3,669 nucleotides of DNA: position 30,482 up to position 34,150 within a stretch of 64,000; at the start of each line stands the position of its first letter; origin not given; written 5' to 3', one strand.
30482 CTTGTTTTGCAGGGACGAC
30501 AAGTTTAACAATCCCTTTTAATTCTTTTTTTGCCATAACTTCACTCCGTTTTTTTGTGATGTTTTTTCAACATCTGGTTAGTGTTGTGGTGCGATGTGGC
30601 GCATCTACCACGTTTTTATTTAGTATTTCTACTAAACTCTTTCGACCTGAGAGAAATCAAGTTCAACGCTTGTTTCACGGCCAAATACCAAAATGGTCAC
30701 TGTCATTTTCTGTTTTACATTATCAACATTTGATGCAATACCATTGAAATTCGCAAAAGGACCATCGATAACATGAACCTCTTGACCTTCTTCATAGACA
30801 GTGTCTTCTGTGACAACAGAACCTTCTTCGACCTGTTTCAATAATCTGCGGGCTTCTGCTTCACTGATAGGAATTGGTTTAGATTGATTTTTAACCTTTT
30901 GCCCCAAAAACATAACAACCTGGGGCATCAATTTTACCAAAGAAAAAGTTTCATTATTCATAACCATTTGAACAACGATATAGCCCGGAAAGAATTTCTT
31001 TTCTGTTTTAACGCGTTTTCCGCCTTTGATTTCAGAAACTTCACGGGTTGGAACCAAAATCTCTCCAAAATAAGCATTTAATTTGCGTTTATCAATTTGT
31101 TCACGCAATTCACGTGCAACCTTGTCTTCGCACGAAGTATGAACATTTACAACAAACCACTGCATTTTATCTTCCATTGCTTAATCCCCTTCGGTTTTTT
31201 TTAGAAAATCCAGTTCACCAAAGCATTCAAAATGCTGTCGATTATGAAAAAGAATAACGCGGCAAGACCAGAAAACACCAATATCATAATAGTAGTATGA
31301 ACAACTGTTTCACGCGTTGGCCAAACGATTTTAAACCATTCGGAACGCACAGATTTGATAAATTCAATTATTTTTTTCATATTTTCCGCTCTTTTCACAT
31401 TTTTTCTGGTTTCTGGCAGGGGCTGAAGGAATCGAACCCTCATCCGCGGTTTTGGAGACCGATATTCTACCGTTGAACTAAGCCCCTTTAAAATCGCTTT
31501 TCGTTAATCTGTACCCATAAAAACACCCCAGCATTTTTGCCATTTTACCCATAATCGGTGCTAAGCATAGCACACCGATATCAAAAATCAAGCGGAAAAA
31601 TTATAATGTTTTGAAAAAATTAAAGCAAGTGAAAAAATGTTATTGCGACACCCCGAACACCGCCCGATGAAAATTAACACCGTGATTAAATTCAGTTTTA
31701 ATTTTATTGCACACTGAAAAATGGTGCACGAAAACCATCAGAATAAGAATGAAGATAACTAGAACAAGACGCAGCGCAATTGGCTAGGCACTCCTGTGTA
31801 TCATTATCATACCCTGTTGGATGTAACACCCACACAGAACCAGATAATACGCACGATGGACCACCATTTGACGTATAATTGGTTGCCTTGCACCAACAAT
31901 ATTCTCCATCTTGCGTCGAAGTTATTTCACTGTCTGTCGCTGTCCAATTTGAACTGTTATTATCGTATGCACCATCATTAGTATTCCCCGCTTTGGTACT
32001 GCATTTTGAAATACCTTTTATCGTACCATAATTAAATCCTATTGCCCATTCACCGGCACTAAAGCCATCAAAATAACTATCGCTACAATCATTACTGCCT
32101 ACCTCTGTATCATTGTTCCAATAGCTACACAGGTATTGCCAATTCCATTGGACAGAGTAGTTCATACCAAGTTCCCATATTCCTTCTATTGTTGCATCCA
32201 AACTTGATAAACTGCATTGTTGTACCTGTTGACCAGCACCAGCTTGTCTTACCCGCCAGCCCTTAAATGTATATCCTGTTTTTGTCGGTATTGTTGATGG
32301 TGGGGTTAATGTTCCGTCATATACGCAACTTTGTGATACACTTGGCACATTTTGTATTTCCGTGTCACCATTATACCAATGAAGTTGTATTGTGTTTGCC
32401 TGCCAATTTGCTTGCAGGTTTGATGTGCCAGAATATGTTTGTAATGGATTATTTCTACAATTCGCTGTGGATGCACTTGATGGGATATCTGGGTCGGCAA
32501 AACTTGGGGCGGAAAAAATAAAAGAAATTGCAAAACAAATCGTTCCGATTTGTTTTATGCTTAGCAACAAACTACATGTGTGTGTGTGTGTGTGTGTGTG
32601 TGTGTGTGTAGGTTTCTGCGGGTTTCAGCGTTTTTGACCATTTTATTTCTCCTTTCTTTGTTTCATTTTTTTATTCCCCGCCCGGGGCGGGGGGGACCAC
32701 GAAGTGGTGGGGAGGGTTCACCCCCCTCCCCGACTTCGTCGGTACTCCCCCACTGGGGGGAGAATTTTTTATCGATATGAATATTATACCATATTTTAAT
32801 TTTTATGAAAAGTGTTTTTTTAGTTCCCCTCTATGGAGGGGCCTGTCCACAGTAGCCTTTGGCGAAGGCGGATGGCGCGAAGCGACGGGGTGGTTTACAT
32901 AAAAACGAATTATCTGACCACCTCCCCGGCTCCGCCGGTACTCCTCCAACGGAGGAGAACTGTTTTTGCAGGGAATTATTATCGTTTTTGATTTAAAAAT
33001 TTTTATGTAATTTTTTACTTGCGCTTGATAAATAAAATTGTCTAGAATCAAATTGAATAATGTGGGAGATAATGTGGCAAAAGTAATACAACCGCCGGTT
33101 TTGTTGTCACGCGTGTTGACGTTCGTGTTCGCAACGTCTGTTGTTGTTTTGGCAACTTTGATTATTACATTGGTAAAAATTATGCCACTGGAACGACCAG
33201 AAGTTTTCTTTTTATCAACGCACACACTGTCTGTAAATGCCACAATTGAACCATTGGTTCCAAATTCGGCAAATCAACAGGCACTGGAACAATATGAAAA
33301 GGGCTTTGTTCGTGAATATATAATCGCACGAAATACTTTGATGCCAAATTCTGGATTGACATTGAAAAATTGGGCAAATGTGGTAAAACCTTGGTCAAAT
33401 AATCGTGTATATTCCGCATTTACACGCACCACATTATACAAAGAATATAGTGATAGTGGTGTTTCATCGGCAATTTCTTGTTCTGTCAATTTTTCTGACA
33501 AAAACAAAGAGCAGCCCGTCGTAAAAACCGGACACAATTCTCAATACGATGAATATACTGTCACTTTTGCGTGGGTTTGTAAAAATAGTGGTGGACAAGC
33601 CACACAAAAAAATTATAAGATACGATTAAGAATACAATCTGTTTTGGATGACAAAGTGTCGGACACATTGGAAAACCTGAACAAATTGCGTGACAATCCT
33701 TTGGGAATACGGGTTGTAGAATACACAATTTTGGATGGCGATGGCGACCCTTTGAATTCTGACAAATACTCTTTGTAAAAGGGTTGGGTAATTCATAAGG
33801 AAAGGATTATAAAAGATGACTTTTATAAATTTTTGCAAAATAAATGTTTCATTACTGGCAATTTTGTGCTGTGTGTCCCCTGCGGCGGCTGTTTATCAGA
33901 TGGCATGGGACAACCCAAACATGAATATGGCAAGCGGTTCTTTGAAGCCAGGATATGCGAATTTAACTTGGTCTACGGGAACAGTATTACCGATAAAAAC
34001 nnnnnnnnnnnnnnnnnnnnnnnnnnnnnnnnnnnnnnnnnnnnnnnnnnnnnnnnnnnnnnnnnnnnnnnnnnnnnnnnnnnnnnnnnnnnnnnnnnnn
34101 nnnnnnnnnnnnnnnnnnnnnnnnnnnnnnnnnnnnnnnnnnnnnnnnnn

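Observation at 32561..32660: (CA)16 tract between the only Shine-Dalgarno plus ATG and the body of a Cys-rich secreted-protein gene: a slipped-strand phase-variation switch, currently OFF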

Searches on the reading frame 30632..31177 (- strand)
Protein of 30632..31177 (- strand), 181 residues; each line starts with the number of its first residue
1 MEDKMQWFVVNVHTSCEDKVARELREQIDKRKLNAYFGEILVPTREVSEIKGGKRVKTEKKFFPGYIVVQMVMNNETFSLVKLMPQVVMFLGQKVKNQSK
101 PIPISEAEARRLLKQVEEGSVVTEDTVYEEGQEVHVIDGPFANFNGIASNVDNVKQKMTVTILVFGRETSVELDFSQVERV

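Call 39: find_encoding_contigs(protein=window:30632-31177:-, flank=3000, max_places=5)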
Protein window:30632-31177:- (181 aa): 23 contigs read that carry it; 5 places shown.
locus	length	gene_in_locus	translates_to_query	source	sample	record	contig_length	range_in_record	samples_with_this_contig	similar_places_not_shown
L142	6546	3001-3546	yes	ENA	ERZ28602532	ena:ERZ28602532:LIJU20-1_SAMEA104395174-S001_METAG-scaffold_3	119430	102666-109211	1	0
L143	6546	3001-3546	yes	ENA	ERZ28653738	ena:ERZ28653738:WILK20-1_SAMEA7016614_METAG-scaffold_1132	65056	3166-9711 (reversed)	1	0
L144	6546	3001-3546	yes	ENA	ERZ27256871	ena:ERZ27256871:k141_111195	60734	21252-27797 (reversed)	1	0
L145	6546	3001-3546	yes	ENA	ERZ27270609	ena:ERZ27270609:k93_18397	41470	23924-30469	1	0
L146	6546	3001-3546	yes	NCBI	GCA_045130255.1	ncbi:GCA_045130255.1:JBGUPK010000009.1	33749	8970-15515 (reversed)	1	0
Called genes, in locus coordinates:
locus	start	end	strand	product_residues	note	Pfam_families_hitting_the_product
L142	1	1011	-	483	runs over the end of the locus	PF03524:CagX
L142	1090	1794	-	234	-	PF04335:VirB8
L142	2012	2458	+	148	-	-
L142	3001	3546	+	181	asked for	PF02357:NusG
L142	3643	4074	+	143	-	PF03946:Ribosomal_L11_N, PF00298:Ribosomal_L11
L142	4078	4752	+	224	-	PF00687:Ribosomal_L1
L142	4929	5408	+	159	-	PF00466:Ribosomal_L10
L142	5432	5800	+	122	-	PF16320:Ribosomal_L12_N, PF00542:Ribosomal_L12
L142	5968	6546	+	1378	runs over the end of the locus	PF04563:RNA_pol_Rpb2_1, PF04561:RNA_pol_Rpb2_2, PF04565:RNA_pol_Rpb2_3, PF10385:RNA_pol_Rpb2_45, PF00562:RNA_pol_Rpb2_6, PF04560:RNA_pol_Rpb2_7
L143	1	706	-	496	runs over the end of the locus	PF03524:CagX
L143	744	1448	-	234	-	PF04335:VirB8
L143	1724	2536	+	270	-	-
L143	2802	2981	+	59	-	PF00584:SecE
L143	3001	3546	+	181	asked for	PF02357:NusG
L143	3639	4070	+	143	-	PF03946:Ribosomal_L11_N, PF00298:Ribosomal_L11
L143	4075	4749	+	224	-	PF00687:Ribosomal_L1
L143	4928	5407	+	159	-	PF00466:Ribosomal_L10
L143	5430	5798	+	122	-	PF16320:Ribosomal_L12_N, PF00542:Ribosomal_L12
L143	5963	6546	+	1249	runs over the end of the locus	?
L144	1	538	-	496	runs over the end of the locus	PF03524:CagX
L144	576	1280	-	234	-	PF04335:VirB8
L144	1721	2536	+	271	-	-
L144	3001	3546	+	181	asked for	PF02357:NusG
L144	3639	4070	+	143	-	PF03946:Ribosomal_L11_N, PF00298:Ribosomal_L11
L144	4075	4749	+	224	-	PF00687:Ribosomal_L1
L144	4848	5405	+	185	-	PF00466:Ribosomal_L10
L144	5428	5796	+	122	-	PF16320:Ribosomal_L12_N, PF00542:Ribosomal_L12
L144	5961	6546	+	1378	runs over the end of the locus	PF04563:RNA_pol_Rpb2_1, PF04561:RNA_pol_Rpb2_2, PF04565:RNA_pol_Rpb2_3, PF10385:RNA_pol_Rpb2_45, PF00562:RNA_pol_Rpb2_6, PF04560:RNA_pol_Rpb2_7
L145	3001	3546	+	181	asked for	PF02357:NusG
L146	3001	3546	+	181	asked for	PF02357:NusG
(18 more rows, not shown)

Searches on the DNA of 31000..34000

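Call 60: search_rna_families(source=window, start=31000, end=34000, threshold=evalue, max_evalue=1)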
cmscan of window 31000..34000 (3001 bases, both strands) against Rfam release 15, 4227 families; matches with E-value up to 1: 4.
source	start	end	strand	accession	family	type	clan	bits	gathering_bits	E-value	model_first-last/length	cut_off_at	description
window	31417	31487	-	RF00005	tRNA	Gene; tRNA;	CL00001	62.4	29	1.8e-12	1-71/71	no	tRNA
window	32472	32621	+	RF01295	SCARNA7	Gene; snRNA; snoRNA; scaRNA;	-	32.9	65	2.8e-05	1-330/330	no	Small Cajal body-specific RNA 7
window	32686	32754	+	RF03873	mir-3192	Gene; miRNA;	-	26.5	80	0.025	1-77/77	no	mir-3192 microRNA precursor family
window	33720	33835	+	RF01673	PhrS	Gene; sRNA;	-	15.1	37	0.98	1-212/212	no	PhrS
